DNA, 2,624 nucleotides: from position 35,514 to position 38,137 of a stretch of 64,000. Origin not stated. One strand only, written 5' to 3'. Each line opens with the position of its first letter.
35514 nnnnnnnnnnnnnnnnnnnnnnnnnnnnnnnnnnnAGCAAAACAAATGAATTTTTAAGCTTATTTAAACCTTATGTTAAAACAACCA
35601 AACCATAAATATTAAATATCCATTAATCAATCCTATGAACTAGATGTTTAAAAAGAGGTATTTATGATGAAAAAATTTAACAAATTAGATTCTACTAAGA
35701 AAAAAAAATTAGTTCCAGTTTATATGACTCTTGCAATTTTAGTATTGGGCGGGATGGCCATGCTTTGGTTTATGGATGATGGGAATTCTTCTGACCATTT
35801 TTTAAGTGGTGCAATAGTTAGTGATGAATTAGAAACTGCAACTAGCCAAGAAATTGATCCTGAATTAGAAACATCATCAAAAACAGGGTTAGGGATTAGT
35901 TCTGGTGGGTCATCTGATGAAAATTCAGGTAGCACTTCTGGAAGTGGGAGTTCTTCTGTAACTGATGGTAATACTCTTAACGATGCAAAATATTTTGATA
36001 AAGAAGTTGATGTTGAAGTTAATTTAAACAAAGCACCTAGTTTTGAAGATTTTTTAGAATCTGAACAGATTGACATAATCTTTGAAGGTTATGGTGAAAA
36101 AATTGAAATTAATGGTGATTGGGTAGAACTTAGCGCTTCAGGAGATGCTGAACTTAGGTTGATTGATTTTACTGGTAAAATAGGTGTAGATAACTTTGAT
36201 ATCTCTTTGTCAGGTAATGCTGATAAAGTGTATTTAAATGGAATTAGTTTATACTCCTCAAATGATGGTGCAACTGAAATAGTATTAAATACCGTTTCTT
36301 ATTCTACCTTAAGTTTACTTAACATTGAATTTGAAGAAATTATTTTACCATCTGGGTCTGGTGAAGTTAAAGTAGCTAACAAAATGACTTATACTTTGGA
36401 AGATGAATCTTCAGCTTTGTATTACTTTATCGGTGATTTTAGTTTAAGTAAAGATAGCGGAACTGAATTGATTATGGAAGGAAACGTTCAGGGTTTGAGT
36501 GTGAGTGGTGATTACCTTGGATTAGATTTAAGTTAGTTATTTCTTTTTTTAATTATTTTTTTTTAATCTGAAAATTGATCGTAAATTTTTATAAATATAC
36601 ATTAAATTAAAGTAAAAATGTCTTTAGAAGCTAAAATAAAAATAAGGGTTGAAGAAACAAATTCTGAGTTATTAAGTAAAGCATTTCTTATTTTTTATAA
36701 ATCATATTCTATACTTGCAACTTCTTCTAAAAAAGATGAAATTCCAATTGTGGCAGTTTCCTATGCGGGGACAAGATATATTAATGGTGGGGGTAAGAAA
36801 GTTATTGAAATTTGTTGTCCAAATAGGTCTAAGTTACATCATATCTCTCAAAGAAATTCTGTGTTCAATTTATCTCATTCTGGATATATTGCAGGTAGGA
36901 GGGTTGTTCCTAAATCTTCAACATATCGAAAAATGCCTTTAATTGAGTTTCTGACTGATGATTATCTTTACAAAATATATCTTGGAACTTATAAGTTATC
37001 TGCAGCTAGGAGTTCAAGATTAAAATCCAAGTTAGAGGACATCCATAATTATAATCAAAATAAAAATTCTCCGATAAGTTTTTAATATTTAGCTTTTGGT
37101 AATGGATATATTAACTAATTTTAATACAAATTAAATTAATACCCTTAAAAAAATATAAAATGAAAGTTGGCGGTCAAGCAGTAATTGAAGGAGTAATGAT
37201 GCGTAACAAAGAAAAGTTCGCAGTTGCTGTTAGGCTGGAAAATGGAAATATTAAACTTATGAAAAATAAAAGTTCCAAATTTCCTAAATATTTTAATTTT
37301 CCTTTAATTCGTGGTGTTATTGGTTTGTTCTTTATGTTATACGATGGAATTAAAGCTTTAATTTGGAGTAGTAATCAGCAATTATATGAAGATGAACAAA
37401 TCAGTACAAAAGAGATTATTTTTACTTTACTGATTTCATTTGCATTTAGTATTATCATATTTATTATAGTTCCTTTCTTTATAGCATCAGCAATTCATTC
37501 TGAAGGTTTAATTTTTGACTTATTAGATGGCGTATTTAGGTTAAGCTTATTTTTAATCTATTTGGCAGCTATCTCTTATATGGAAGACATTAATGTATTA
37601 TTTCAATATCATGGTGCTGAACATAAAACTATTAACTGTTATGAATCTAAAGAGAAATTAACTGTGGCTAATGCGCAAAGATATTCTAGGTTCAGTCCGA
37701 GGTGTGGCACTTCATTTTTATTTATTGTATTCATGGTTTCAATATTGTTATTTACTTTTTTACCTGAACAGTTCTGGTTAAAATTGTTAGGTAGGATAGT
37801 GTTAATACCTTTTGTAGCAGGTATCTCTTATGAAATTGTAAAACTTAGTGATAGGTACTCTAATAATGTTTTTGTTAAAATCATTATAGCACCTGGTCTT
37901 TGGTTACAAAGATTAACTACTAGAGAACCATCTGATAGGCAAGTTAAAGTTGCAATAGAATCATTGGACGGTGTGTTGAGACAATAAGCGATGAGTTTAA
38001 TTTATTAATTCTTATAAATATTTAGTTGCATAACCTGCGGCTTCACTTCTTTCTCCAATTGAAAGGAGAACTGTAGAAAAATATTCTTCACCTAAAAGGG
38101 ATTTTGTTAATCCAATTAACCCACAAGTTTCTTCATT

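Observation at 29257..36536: Paralogous membrane-anchored surface proteins bracket a five-gene cassette (unknown 216-aa protein, GHKL-like ATPase, PaaK/CapK-like ligase, alpha/beta hydrolase)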

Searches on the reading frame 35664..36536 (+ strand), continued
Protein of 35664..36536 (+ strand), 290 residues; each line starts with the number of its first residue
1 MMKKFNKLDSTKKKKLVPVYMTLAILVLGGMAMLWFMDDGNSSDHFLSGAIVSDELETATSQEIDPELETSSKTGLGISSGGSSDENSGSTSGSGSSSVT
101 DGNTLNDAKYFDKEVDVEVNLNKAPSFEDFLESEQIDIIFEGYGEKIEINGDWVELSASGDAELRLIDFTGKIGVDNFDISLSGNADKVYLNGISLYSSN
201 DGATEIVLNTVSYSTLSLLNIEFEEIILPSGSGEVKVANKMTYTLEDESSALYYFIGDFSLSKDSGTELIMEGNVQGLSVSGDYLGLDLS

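Call 86: search_protein_families(library=pfam, proteins=[L024:3264-4049:+, L024:4068-6128:-, L024:6270-6470:+, L024:1839-2189:+, L023:12055-13176:+, L010:10650-11495:+], max_evalue=0.05)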
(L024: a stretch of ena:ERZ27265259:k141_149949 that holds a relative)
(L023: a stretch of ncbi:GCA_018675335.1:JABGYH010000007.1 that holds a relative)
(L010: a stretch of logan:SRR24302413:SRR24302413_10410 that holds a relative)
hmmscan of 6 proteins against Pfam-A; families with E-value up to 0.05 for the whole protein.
L024:3264-4049:+ (261 aa): 0 families

L024:4068-6128:- (686 aa): 1 family
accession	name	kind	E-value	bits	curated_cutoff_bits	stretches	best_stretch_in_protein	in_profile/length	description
PF06243.16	PaaB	-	0.035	14.8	27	0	367-449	10-87/89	Phenylacetic acid degradation B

L024:6270-6470:+ (67 aa): 0 families

L024:1839-2189:+ (116 aa): 1 family
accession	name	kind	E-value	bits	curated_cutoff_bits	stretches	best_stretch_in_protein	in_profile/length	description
PF09287.15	CEP1-DNA_bind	-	0.024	14.8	24.4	1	28-66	89-127/198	CEP-1, DNA binding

L023:12055-13176:+ (373 aa): 4 families
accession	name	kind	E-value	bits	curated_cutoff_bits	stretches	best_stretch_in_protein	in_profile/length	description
PF00583.31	Acetyltransf_1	-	1.2e-12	48.6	20.7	1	232-358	20-115/116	Acetyltransferase (GNAT) family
PF13508.13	Acetyltransf_7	-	5.4e-05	23.9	27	1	302-343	30-67/84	Acetyltransferase (GNAT) domain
PF13673.13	Acetyltransf_10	-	0.0011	19.4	23.6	0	303-336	53-86/128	Acetyltransferase (GNAT) domain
PF13302.13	Acetyltransf_3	-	0.018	16.1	25.4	0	307-359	85-137/138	Acetyltransferase (GNAT) domain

L010:10650-11495:+ (281 aa): 2 families
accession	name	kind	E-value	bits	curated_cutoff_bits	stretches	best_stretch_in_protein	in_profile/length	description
PF00491.26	Arginase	-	6.3e-66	223.1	22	1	14-276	1-277/280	Arginase family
PF02536.19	mTERF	-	0.025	13.9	23.1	0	167-275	177-271/314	mTERF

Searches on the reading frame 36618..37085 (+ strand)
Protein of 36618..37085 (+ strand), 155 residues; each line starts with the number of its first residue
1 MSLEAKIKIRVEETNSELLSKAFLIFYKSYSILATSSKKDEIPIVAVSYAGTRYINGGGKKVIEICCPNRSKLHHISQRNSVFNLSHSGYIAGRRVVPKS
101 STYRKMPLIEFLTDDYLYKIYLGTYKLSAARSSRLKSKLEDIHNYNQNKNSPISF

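Call 4: search_protein_families(library=pfam, proteins=[window:36618-37085:+], max_evalue=0.1)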
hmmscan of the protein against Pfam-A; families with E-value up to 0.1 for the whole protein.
window:36618-37085:+ (155 aa): 0 families

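Call 9: search_protein_families(library=ncbifam, proteins=[window:36618-37085:+], max_evalue=0.1)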
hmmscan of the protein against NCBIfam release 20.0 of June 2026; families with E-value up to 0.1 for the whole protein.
window:36618-37085:+ (155 aa): 0 families

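Call 43: search_protein_families(library=padloc, proteins=[window:36618-37085:+], max_evalue=0.01)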
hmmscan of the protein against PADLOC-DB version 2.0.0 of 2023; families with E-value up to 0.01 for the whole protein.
window:36618-37085:+ (155 aa): 0 families

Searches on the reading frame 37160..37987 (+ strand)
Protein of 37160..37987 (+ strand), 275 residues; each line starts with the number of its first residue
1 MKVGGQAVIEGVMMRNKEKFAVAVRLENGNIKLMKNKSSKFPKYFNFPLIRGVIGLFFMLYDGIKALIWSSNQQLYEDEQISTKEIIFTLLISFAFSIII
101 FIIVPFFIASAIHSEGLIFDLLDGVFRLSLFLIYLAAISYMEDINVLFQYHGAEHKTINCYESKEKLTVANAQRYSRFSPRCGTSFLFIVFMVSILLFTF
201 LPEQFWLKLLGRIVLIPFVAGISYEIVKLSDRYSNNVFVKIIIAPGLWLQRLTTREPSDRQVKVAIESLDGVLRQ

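Call 4: search_protein_families(library=pfam, proteins=[window:37160-37987:+], max_evalue=0.1)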
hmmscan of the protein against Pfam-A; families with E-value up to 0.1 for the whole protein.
window:37160-37987:+ (275 aa): 2 families
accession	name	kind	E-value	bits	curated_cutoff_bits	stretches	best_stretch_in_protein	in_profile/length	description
PF07136.16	DUF1385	-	4.5e-83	278.5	22.1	1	48-274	2-226/227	Protein of unknown function (DUF1385)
PF20563.3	DUF6773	-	0.088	13.1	27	1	32-109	73-145/163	Family of unknown function (DUF6773)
